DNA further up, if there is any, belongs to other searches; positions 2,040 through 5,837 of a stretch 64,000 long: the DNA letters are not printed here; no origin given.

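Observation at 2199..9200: Tat-exported NarG/NxrA-like type II DMSO-reductase operon of unknown substrate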

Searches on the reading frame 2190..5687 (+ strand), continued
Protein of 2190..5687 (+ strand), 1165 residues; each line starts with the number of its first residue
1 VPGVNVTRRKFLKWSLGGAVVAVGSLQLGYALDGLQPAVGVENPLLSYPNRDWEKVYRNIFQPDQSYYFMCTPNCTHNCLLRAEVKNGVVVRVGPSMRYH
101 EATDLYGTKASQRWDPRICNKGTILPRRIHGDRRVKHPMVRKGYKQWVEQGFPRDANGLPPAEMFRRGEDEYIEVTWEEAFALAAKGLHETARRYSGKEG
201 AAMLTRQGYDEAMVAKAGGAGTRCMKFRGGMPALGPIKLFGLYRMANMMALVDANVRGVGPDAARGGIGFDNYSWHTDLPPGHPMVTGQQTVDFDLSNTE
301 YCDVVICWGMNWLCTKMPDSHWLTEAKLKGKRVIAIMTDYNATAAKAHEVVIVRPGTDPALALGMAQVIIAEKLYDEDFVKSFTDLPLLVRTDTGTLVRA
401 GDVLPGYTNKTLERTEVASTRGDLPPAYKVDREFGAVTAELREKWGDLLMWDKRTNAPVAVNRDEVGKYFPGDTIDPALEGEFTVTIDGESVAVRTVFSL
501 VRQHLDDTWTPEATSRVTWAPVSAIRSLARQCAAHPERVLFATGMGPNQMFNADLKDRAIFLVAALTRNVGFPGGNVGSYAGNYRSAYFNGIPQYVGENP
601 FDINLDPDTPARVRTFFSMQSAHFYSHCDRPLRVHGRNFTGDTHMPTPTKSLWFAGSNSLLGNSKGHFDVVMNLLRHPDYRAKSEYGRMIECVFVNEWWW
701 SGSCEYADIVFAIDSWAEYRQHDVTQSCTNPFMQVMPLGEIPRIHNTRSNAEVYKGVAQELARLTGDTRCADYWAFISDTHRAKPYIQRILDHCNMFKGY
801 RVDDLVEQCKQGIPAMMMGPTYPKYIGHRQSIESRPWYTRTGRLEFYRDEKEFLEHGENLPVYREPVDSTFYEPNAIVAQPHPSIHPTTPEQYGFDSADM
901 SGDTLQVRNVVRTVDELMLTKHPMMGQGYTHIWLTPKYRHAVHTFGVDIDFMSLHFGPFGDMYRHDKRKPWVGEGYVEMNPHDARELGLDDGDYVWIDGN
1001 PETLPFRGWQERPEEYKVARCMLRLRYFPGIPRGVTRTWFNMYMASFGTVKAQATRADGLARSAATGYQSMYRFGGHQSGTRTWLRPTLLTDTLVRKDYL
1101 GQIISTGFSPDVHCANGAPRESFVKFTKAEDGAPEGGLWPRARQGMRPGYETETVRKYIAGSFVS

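Call 12: find_related_loci(query=window:2199-5687:+, collection=genome_contigs, flank=10000)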
Query window:2199-5687:+ (1162 aa) in genome_contigs; peptide patterns used: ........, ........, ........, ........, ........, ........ (x = any residue, [..] = any of these).
53 stretches matched a pattern; 51 encode a relative of the query (tblastn E <= 1e-3); 51 distinct loci.
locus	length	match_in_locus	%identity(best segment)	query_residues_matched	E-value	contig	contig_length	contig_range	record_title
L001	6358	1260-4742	66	2-1161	0e+0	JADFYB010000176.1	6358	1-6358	MAG: Nitrospirae bacterium isolate nDJH6bin1 nDJH6_bin1_NODE_10651_length_6358_cov_7.746153, whole genome shotgun sequen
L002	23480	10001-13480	66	3-1161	0e+0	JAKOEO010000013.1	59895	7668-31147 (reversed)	MAG: Candidatus Magnetominusculus sp. LBB02 NODE_13_length_59895_cov_106.2, whole genome shotgun sequence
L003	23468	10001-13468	64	3-1161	0e+0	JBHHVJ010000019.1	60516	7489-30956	MAG: Myxococcota bacterium isolate S.4.sp2_bin.52 NODE_91_length_60516_cov_7.473975, whole genome shotgun sequence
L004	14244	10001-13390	64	32-1162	0e+0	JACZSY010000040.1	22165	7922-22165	MAG: SAR324 cluster bacterium isolate B11T3L8 B11T3L8_NODE534, whole genome shotgun sequence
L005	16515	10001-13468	62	3-1161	0e+0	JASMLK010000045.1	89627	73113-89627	MAG: Myxococcota bacterium isolate Arabian9_MAG_39 c_000000456945, whole genome shotgun sequence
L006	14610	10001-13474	63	1-1161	0e+0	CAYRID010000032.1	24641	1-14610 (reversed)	MAG TPA_asm: uncultured Geobacter sp. isolate binchicken_co235_14 genome assembly, contig: NODE_4966_length_24641_cov_5.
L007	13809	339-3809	64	3-1161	0e+0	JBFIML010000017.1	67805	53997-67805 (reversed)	MAG: Myxococcota bacterium isolate Mix_sand12.2021.10.G.3 k141_393475_length_67805_cov_43.3750, whole genome shotgun seq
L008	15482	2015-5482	61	3-1161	0e+0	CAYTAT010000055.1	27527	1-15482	MAG TPA_asm: uncultured Spirochaetaceae bacterium isolate SRP308112_co1_388 genome assembly, contig: NODE_2382_length_27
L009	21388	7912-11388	63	2-1162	0e+0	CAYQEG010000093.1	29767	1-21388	MAG TPA_asm: uncultured Rickettsiales bacterium isolate SRP077602_co5_496 genome assembly, contig: NODE_7671_length_2976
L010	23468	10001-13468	62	3-1161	0e+0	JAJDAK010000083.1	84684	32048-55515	MAG: Deltaproteobacteria bacterium isolate OFTM388 OFTM388_82, whole genome shotgun sequence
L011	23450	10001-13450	60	3-1162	0e+0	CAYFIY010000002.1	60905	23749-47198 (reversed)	MAG TPA_asm: Candidatus Hadarchaeota archaeon isolate ERP003628_co1_45 genome assembly, contig: NODE_72_length_60905_cov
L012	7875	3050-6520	62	3-1162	0e+0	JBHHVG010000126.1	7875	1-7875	MAG: Myxococcota bacterium isolate S.4.sp2_bin.9 NODE_4302_length_7875_cov_4.289130, whole genome shotgun sequence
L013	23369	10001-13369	57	28-1161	0e+0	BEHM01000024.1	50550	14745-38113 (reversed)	Bacterium HR10 DNA, contig: NODE_265_24, isolate: HRbin10, whole genome shotgun sequence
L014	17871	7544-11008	62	5-1161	0e+0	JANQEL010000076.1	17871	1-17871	MAG: Myxococcota bacterium isolate PL23a_bin.25 k99_5156385, whole genome shotgun sequence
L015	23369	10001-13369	57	28-1161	0e+0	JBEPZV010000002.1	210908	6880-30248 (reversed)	MAG: bacterium isolate 03V1_S199.semibin_refined.036 NODE_71_length_210908_cov_10.149022, whole genome shotgun sequence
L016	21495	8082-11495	54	3-1162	0e+0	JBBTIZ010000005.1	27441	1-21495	MAG: Planctomycetota bacterium isolate H41-bin223_1 H41_bin223_1_000000000005, whole genome shotgun sequence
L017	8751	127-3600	62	1-1162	0e+0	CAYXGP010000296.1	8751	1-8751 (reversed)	MAG TPA_asm: uncultured Enterobacterales bacterium isolate binchicken_co141_40 genome assembly, contig: NODE_29979_lengt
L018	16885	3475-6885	52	2-1162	0e+0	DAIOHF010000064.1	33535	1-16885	MAG TPA_asm: Sedimentisphaerales bacterium isolate CTOTU29512 NODE_855_length_33535_cov_14.116995, whole genome shotgun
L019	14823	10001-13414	53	3-1162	0e+0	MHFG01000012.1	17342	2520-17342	MAG: Omnitrophica bacterium RIFCSPHIGHO2_02_FULL_46_20 rifcsphigho2_02_scaffold_15763, whole genome shotgun sequence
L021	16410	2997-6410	52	3-1162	0e+0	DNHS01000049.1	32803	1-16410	MAG TPA_asm: Candidatus Omnitrophota bacterium isolate UBA10183 contig_13321, whole genome shotgun sequence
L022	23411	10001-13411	52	3-1162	0e+0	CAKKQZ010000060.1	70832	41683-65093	Omnitrophica bacterium GWA2_41_15 isolate Hainich-H51-bin231-1 genome assembly, contig: H51-bin231_1_Hain_H51_02um_R1_81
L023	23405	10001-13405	53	3-1160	0e+0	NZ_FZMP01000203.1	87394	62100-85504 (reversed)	Candidatus Methanoperedens nitroreducens isolate Mnv1, whole genome shotgun sequence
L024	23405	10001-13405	50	3-1160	0e+0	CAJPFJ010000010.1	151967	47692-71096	Methanosarcinales archaeon isolate METP1 genome assembly, contig: CONTIG_10, whole genome shotgun sequence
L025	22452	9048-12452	50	3-1160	0e+0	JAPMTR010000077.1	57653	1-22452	MAG: Candidatus Methanoperedens sp. isolate Ig 1 Ig18389_08E140C01_z1_2020_scaffold_321, whole genome shotgun sequence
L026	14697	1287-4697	50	3-1162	0e+0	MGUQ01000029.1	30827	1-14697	MAG: Elusimicrobia bacterium RIFCSPLOWO2_01_FULL_54_10 rifcsplowo2_01_scaffold_16737, whole genome shotgun sequence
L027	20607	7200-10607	51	4-1162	0e+0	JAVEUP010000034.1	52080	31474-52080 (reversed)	MAG: Thermoguttaceae bacterium isolate BF2_50 NODE_245_length_52080_cov_4.283430_Biofilm2, whole genome shotgun sequence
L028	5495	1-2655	63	276-1162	0e+0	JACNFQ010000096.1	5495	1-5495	MAG: bacterium isolate NIOZ-UU106 NIOZ-UU_NODE_19072_length_5495_cov_8.28529, whole genome shotgun sequence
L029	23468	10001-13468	49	2-1160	0e+0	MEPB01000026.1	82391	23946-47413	MAG: Bacteroidetes bacterium RIFCSPLOWO2_12_FULL_35_15 rifcsplowo2_12_scaffold_172, whole genome shotgun sequence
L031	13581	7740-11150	52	2-1160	0e+0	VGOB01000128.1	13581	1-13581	MAG: Chloroflexi bacterium isolate K_DeepCast_250m_m1_199 K_DeepCast_250m_m1_199_Ga0194125_10009400, whole genome shotgu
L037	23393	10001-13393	63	33-1162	0e+0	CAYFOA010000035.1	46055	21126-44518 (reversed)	MAG TPA_asm: uncultured Rickettsiales bacterium isolate ERP019367_co1_6 genome assembly, contig: NODE_858_length_46055_c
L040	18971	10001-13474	62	2-1162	0e+0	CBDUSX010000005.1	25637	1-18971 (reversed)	MAG TPA_asm: uncultured bacterium isolate SRR22302371_metabat2_53 genome assembly, contig: ERZ26661859.1068, whole genom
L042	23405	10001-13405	50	3-1160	0e+0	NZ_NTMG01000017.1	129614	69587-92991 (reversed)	Candidatus Methanoperedens sp. BLZ2 CMPBLZ2contig_218, whole genome shotgun sequence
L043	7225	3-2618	54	272-1162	0e+0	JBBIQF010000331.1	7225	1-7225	MAG: Planctomycetaceae bacterium isolate RSF170216_bin_32 NODE_9780_length_7225_cov_3.850907, whole genome shotgun seque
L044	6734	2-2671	51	253-1162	0e+0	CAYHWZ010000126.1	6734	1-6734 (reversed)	MAG TPA_asm: uncultured Elusimicrobia bacterium isolate ERP119705_co15_595 genome assembly, contig: NODE_14371_length_67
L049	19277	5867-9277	52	3-1162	0e+0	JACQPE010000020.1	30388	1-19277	MAG: Elusimicrobia bacterium isolate NC_groundwater_1299_Ag_S-0.2um_52_32 S_p2_S4_coassembly_k141_361581, whole genome s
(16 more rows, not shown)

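Call 13: find_homologous_proteins(query=window:2199-5687:+, max_evalue=1e-50)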
Query window:2199-5687:+ (1162 aa): 2659 proteins with E <= 1e-50 among 8000 candidates; the best 120 are listed.
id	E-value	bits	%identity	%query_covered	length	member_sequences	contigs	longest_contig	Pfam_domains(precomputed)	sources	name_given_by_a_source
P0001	0.0e+0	2795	100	100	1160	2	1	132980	PF00384.28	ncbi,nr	ncbi:MAG: molybdopterin-dependent oxidoreductase [Candidatus Sumerlaeia bacterium]|nr:molybdopterin-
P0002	0.0e+0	2183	76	100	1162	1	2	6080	PF00384.28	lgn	-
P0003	0.0e+0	1972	68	100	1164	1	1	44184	PF00384.28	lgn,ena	-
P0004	0.0e+0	1954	68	100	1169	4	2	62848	PF00384.28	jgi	jgi:nitrate reductase alpha subunit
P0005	0.0e+0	1951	68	100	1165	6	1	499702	PF00384.28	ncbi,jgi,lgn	jgi:nitrate reductase alpha subunit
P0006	0.0e+0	1945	68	99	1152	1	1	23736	PF00384.28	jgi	jgi:nitrate reductase alpha subunit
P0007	0.0e+0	1940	67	100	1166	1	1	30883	PF00384.28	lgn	-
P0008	0.0e+0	1939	67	100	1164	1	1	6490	PF00384.28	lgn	-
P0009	0.0e+0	1926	68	100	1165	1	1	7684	PF00384.28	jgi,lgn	jgi:nitrate reductase alpha subunit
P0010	0.0e+0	1913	66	100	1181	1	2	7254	PF00384.28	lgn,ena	-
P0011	0.0e+0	1907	66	100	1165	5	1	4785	PF00384.28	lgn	-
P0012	0.0e+0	1904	66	100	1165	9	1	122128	PF00384.28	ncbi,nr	ncbi:MAG: molybdopterin-dependent oxidoreductase [Nitrospirae bacterium]|nr:molybdopterin-dependent 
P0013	0.0e+0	1898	66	100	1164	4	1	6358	PF00384.28,PF01568.28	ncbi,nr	ncbi:MAG: molybdopterin-dependent oxidoreductase [Nitrospirae bacterium]|nr:molybdopterin-dependent 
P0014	0.0e+0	1895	67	100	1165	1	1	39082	PF00384.28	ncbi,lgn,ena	-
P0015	0.0e+0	1885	66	100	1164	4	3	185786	PF00384.28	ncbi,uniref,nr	ncbi:molybdopterin-dependent oxidoreductase [Candidatus Magnetominusculus xianensis]|uniref:Nitrate 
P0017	0.0e+0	1878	66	100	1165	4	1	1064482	PF00384.28,PF01568.28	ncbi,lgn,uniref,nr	ncbi:molybdopterin-containing oxidoreductase family protein [Inmirania thermothiophila]|uniref:Nitra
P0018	0.0e+0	1875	65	100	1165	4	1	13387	PF00384.28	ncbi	-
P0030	0.0e+0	1782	64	100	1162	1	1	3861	PF00384.28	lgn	-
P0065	0.0e+0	1709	61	100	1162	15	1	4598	PF00384.28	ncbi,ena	-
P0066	0.0e+0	1695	60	100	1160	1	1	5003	PF00384.28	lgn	-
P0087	0.0e+0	1501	55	100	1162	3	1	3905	PF00384.28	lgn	-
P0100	0.0e+0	1494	56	100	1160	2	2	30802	PF00384.28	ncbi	-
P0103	0.0e+0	1492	55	100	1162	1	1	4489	PF00384.28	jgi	jgi:nitrate reductase alpha subunit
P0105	0.0e+0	1491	55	100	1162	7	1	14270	PF00384.28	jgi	-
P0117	0.0e+0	1488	54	97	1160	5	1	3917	PF00384.28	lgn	-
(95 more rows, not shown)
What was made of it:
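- Checked: NCBI's call for the identical protein starts 2 residues later (1160 aa, call 13).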

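Call 28: find_encoding_contigs(protein=P0002, flank=10000, max_places=4)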
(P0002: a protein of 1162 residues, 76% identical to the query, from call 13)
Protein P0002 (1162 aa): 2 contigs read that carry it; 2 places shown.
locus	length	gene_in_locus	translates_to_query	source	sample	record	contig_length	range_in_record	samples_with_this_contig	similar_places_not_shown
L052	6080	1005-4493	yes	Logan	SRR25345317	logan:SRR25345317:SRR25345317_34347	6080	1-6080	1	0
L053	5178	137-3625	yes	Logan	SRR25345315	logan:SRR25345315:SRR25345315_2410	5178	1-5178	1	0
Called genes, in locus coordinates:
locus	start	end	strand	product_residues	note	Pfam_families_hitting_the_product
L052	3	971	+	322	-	?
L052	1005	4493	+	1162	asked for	PF00384:Molybdopterin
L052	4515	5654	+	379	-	PF12838:Fer4_7 (faint), PF13237:Fer4_10 (faint), PF13247:Fer4_11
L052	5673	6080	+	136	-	?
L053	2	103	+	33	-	?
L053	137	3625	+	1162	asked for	PF00384:Molybdopterin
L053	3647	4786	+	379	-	PF12838:Fer4_7 (faint), PF13237:Fer4_10 (faint), PF13247:Fer4_11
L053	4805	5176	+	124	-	?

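Call 35: search_protein_representatives(protein=window:2199-5687:+)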
Query: 1162 residues. Proteins with E-value up to 0.001 (for the whole library): 3430; up to 1e-10: 1286; up to 1e-30: 241. The best 150 are listed.
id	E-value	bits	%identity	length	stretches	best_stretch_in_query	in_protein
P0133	0.0e+00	1290.0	52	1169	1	23-1161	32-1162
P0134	1.5e-268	910.4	42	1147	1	3-1159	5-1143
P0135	1.3e-237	807.9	41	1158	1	7-1161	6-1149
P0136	1.5e-227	774.5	53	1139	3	688-1030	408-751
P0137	1.7e-216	737.9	52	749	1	4-647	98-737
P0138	4.6e-207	706.7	39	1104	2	11-875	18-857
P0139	1.1e-201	688.8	57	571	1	3-568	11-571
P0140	3.5e-167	574.6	54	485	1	3-482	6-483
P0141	2.7e-163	561.7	54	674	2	189-586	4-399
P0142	1.8e-162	559.0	53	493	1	124-614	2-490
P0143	2.5e-160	551.9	40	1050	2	4-738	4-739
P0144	2.4e-155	535.4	43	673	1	1-671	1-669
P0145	1.2e-120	420.5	65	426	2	210-413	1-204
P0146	1.7e-113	396.7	35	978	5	440-872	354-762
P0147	3.3e-113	395.8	64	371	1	282-577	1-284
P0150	6.6e-106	371.6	37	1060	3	235-872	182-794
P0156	5.4e-95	335.5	57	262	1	910-1162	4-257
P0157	3.6e-94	332.7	35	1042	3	270-868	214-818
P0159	5.6e-94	332.1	34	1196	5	234-599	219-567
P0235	1.4e-48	181.8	42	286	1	896-1160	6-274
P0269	1.3e-41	158.7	36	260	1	913-1160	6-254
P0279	4.4e-40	153.6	44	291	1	954-1160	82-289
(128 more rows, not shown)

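Call 36: list_cluster_members(proteins=[P0133, P0134, P0135, P0138, P0143, P0146, P0150, P0157, P0159, P0017])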
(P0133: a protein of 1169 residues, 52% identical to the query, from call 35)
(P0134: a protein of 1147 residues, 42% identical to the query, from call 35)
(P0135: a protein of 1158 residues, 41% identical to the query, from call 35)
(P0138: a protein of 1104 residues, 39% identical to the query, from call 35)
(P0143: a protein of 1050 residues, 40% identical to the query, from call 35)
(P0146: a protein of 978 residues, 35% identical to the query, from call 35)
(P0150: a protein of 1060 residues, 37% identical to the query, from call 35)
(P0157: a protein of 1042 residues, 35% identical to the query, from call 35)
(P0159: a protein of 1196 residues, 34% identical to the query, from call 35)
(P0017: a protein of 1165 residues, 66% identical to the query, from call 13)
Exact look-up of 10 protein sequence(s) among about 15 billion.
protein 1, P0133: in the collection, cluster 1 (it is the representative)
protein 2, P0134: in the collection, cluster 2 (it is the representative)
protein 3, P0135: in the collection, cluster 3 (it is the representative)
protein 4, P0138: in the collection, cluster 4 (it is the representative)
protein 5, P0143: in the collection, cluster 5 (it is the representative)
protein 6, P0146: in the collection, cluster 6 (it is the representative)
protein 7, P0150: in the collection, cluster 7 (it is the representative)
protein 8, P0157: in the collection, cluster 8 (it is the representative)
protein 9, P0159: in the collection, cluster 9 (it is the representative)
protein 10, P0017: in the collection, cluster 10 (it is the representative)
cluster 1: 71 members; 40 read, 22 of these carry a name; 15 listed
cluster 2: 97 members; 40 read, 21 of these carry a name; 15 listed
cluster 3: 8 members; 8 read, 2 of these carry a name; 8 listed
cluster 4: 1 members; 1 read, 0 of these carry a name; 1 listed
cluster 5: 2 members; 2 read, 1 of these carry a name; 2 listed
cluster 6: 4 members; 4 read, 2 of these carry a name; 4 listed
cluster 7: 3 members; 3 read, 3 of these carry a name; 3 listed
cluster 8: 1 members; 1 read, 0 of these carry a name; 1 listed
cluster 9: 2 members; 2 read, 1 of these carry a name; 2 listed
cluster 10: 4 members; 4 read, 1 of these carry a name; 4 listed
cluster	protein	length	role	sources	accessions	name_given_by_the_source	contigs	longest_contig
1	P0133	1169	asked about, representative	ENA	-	-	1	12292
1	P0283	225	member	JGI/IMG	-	nitrate reductase alpha subunit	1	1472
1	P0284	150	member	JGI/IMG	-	nitrate reductase alpha subunit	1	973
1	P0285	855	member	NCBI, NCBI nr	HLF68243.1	MAG TPA: molybdopterin-dependent oxidoreductase, partial [Gaiellaceae bacterium] | molybdopterin-dependent oxidoreductase [Gaiellaceae bacterium]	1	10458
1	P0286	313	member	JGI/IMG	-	nitrate reductase alpha subunit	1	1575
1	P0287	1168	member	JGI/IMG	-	nitrate reductase alpha subunit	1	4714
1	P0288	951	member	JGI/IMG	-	nitrate reductase alpha subunit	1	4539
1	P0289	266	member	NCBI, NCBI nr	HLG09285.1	MAG TPA: molybdopterin-dependent oxidoreductase, partial [Gaiellaceae bacterium] | molybdopterin-dependent oxidoreductase [Gaiellaceae bacterium]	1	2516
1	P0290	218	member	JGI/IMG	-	nitrate reductase alpha subunit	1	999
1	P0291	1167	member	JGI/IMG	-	nitrate reductase alpha subunit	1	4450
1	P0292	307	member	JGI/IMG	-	nitrate reductase alpha subunit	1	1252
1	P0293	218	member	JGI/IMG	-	nitrate reductase alpha subunit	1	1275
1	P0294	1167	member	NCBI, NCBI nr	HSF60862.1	MAG TPA: molybdopterin-dependent oxidoreductase [Gaiellaceae bacterium] | molybdopterin-dependent oxidoreductase [Gaiellaceae bacterium]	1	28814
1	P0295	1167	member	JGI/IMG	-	nitrate reductase alpha subunit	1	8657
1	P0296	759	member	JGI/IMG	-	nitrate reductase alpha subunit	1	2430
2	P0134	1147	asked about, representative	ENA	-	-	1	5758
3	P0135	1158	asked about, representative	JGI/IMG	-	-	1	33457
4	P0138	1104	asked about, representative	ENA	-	-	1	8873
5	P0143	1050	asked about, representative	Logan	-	-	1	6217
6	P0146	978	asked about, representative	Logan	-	-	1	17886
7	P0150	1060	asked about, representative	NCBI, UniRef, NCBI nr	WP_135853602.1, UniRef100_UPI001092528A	molybdopterin-dependent oxidoreductase [Halorussus salinus] | molybdopterin-dependent oxidoreductase n=1 Tax=Halorussus salinus TaxID=1364935 ...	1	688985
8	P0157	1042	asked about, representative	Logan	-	-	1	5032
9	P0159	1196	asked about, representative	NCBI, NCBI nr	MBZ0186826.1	MAG: molybdopterin-dependent oxidoreductase, partial [Candidatus Obscuribacterales ... | molybdopterin-dependent oxidoreductase [Candidatus Obscuribacterales bacterium]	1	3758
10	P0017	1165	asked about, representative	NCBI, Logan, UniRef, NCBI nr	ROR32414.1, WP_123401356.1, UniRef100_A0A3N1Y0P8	molybdopterin-containing oxidoreductase family protein [Inmirania thermothiophila] | Nitrate reductase alpha subunit n=1 Tax=Inmirania thermothiophila TaxID=1750597 ... | molybdopterin-dependent oxidoreductase [Inmirania thermothiophila]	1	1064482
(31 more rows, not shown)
